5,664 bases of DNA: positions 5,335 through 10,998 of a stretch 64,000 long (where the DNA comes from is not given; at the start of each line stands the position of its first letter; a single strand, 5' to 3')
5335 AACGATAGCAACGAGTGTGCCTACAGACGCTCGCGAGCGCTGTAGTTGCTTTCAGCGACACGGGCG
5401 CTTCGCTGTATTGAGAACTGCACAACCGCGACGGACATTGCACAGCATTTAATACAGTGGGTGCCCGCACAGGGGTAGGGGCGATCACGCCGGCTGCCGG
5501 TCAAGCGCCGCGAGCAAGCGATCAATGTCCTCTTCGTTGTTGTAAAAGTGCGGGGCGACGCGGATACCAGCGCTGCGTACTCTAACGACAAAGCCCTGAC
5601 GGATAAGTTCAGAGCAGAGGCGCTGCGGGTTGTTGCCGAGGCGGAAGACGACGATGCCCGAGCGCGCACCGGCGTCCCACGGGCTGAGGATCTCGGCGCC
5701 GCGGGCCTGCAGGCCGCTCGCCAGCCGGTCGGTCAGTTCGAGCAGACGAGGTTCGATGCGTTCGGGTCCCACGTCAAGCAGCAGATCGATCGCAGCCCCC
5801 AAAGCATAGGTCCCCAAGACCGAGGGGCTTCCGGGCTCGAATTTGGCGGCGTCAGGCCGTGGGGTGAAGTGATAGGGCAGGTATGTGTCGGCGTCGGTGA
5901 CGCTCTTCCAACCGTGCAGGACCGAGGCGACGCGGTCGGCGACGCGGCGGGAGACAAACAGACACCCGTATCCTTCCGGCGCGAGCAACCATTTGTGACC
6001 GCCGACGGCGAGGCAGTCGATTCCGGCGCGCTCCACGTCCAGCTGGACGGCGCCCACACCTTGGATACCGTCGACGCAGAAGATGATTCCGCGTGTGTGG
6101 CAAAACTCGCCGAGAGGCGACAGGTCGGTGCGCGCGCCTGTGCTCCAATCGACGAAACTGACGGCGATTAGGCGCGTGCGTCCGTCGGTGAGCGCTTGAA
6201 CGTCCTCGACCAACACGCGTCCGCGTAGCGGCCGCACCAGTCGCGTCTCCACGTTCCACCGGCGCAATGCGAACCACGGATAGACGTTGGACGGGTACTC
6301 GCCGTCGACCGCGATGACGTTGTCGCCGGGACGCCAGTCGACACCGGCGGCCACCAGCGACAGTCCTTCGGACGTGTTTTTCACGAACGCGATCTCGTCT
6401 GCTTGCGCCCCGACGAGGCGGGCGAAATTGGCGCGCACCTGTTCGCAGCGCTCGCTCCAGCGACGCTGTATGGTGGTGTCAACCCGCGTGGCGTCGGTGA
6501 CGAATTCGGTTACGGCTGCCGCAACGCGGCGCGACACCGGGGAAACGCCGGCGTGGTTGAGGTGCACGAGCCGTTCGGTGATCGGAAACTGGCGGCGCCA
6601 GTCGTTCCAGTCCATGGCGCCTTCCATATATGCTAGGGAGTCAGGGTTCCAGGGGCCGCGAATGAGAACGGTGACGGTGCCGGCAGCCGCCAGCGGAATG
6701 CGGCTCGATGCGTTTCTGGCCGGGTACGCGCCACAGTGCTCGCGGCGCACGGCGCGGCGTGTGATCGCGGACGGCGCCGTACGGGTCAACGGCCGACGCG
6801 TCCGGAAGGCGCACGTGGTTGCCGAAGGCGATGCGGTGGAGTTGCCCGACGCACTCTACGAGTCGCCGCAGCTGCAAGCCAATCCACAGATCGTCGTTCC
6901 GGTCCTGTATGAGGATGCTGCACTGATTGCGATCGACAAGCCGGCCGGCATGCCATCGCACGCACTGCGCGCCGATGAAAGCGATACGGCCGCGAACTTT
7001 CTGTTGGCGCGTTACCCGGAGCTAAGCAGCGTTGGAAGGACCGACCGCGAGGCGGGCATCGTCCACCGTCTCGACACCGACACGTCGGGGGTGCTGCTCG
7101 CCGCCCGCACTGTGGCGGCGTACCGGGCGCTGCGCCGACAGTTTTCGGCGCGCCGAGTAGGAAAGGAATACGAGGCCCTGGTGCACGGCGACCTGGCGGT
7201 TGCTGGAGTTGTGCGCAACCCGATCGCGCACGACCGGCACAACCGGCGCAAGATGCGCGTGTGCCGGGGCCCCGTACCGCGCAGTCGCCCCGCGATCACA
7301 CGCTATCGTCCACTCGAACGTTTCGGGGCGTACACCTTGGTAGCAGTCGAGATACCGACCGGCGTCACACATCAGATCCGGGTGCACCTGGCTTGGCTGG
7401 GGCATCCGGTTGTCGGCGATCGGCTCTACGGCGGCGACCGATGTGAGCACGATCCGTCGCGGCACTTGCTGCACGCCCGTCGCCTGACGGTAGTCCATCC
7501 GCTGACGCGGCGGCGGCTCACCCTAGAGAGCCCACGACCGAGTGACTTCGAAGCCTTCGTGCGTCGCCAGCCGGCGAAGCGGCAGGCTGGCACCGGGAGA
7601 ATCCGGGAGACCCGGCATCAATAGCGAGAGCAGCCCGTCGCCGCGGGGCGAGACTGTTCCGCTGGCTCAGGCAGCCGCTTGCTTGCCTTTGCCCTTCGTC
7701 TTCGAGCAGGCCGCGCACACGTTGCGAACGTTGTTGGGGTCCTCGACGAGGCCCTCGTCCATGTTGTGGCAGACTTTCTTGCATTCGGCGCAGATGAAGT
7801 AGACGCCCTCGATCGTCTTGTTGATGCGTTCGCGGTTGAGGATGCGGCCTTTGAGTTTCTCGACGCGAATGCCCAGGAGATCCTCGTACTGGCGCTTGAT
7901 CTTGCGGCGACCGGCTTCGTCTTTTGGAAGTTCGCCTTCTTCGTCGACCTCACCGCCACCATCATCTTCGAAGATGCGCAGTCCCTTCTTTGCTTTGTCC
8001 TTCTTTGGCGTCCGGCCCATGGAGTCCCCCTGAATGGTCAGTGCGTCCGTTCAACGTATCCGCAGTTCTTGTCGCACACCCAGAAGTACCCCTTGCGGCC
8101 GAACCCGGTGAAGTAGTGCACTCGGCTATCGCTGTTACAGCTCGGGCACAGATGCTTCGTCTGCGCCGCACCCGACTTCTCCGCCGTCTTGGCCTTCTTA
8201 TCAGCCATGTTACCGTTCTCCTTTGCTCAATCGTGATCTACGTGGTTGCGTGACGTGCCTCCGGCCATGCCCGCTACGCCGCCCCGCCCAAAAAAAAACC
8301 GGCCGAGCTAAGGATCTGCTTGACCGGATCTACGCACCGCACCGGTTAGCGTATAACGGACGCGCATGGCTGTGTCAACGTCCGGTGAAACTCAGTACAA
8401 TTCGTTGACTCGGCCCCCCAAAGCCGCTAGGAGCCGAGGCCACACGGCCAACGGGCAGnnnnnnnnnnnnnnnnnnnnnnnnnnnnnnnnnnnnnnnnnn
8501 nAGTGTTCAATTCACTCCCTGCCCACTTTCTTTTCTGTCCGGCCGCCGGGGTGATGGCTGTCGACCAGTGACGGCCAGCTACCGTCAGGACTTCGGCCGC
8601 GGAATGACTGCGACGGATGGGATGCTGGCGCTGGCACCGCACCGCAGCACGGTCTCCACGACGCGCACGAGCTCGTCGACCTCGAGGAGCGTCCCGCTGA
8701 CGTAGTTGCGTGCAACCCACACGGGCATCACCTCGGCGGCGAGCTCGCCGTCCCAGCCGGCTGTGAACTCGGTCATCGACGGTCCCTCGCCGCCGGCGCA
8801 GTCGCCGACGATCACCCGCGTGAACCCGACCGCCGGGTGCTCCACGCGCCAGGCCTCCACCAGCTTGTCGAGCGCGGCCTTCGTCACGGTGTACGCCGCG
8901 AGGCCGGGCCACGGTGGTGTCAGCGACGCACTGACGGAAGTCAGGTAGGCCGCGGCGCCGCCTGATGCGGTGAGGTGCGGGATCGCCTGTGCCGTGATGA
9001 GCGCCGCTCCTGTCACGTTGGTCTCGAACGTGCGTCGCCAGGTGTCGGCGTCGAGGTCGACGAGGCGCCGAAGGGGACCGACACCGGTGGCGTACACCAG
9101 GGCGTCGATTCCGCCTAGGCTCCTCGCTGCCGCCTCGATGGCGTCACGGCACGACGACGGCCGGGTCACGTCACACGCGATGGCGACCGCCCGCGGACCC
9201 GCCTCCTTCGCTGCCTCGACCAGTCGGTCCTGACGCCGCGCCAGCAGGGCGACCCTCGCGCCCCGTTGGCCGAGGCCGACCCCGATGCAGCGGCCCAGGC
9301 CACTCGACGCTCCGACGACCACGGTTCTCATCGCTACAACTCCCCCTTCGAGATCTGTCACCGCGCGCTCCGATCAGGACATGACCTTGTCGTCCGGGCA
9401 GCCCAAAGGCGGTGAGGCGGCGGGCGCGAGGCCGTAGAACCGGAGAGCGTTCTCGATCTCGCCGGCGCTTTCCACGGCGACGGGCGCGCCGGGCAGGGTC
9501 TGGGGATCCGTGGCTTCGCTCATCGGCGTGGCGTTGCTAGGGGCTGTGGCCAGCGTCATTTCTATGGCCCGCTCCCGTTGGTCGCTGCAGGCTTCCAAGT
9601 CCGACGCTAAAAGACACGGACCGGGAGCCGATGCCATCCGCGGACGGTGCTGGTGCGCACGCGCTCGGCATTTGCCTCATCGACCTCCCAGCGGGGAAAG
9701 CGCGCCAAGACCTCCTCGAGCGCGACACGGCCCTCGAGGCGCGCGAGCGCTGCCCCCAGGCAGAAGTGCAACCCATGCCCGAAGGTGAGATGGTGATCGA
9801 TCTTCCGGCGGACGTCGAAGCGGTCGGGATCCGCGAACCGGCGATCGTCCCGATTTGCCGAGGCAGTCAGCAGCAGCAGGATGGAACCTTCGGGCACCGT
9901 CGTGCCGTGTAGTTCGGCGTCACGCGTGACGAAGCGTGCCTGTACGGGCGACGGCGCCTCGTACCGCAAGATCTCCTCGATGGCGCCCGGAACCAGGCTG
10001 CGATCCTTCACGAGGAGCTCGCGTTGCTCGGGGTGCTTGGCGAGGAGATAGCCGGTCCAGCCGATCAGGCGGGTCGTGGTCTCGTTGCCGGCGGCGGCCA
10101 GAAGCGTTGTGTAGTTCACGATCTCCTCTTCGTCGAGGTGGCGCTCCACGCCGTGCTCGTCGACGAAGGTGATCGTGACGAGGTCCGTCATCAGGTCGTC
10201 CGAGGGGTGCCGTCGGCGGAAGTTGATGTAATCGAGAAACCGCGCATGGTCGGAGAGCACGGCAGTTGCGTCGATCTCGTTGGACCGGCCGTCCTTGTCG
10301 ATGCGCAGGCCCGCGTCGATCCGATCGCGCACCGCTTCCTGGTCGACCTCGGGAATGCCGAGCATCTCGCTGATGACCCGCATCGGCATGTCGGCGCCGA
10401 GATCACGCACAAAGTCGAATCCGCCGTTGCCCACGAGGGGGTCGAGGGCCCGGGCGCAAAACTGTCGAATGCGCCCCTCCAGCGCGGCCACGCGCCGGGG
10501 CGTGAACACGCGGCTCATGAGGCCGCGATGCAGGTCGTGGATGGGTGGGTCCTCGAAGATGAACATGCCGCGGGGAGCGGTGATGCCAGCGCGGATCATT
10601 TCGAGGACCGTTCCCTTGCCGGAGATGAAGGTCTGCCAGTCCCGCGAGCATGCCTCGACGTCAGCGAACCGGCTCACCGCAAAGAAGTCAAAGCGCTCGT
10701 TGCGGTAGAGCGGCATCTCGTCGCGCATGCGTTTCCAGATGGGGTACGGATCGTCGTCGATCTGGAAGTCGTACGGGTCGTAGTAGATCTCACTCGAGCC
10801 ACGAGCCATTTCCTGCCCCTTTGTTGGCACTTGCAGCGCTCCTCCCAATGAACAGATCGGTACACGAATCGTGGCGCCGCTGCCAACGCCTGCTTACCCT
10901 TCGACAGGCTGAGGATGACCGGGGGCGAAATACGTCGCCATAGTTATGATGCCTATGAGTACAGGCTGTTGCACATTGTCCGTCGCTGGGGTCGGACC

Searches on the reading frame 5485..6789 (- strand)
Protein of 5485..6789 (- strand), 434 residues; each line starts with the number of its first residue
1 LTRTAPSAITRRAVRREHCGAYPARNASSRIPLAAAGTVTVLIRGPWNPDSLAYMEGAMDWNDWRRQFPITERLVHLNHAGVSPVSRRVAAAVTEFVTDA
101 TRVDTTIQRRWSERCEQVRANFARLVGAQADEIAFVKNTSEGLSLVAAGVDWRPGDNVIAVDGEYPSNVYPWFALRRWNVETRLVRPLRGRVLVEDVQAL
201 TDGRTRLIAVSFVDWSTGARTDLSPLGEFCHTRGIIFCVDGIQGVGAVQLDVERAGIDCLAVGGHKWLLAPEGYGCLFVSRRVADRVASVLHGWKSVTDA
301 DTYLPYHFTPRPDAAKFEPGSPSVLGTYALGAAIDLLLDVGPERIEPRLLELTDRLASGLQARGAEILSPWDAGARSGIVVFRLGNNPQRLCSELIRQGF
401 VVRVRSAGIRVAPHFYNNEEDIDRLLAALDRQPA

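Call 33: search_protein_families(library=pfam, proteins=[window:5485-6789:-], max_evalue=0.001)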
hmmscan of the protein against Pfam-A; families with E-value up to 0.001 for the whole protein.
window:5485-6789:- (434 aa): 2 families
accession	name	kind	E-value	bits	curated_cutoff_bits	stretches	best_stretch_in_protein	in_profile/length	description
PF00266.25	Aminotran_5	-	6.9e-50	170.5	21.5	1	77-424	3-370/371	Aminotransferase class-V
PF22580.2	KYNU_C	-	4.9e-07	30.1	27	1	350-429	6-90/90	Kynureninase C-terminal domain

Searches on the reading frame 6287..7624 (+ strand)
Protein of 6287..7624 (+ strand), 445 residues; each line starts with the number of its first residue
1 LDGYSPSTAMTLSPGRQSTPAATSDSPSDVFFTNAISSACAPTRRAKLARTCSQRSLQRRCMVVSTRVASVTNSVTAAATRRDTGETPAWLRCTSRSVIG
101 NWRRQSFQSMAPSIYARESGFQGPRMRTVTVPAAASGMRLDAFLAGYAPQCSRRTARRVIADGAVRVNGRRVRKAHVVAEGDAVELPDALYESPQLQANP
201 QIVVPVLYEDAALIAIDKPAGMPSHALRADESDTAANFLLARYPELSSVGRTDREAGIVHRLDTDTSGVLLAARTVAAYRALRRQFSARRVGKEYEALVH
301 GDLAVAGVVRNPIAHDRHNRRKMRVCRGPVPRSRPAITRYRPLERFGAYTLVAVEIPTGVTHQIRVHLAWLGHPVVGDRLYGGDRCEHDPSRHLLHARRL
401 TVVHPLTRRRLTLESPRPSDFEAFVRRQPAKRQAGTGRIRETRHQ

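Call 33: search_protein_families(library=pfam, proteins=[window:6287-7624:+], max_evalue=0.001)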
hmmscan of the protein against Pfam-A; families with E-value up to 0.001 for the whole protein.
window:6287-7624:+ (445 aa): 3 families
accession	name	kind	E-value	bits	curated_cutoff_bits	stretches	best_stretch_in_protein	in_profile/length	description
PF00849.27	PseudoU_synth_2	-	4.7e-29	102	26.8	1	213-369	2-151/152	RNA pseudouridylate synthase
PF01479.30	S4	-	2.1e-10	40.6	22.8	1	138-184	1-48/48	S4 domain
PF22421.1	SYY_C-terminal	-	7e-05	23.1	27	1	136-178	17-59/83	Tyrosine--tRNA ligase SYY-like C-terminal domain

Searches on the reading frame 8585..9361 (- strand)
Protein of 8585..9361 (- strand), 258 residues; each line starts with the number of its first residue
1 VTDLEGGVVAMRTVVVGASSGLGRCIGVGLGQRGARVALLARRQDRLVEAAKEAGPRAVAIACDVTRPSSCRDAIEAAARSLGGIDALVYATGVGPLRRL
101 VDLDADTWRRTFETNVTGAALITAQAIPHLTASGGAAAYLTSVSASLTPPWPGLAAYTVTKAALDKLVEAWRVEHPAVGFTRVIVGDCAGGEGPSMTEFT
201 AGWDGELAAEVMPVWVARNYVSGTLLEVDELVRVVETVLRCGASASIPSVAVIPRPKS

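Call 33: search_protein_families(library=pfam, proteins=[window:8585-9361:-], max_evalue=0.001)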
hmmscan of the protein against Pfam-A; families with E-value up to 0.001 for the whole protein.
window:8585-9361:- (258 aa): 5 families
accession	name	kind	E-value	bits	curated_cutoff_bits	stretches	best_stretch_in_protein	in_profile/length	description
PF00106.31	adh_short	-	1.9e-32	112.8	26.6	1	14-179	4-171/195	short chain dehydrogenase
PF13561.12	adh_short_C2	-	1.6e-26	93.8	27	1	17-171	1-157/236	Enoyl-(Acyl carrier protein) reductase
PF08659.16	KR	-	3.2e-14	53.7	22.6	1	14-173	4-165/180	KR domain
PF01370.27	Epimerase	-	1.5e-06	28.3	20.9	1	14-186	2-170/240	NAD dependent epimerase/dehydratase family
PF13460.12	NAD_binding_10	-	5.7e-05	23.5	27.2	1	17-170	1-133/184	NAD(P)H-binding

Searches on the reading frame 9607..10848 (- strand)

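Call 33: search_protein_families(library=pfam, proteins=[window:9607-10848:-], max_evalue=0.001)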
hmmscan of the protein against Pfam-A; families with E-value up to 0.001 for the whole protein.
window:9607-10848:- (413 aa): 1 family
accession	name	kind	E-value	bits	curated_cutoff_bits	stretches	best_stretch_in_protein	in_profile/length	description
PF00067.27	p450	-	4.2e-25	88.9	22.8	1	210-394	226-441/462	Cytochrome P450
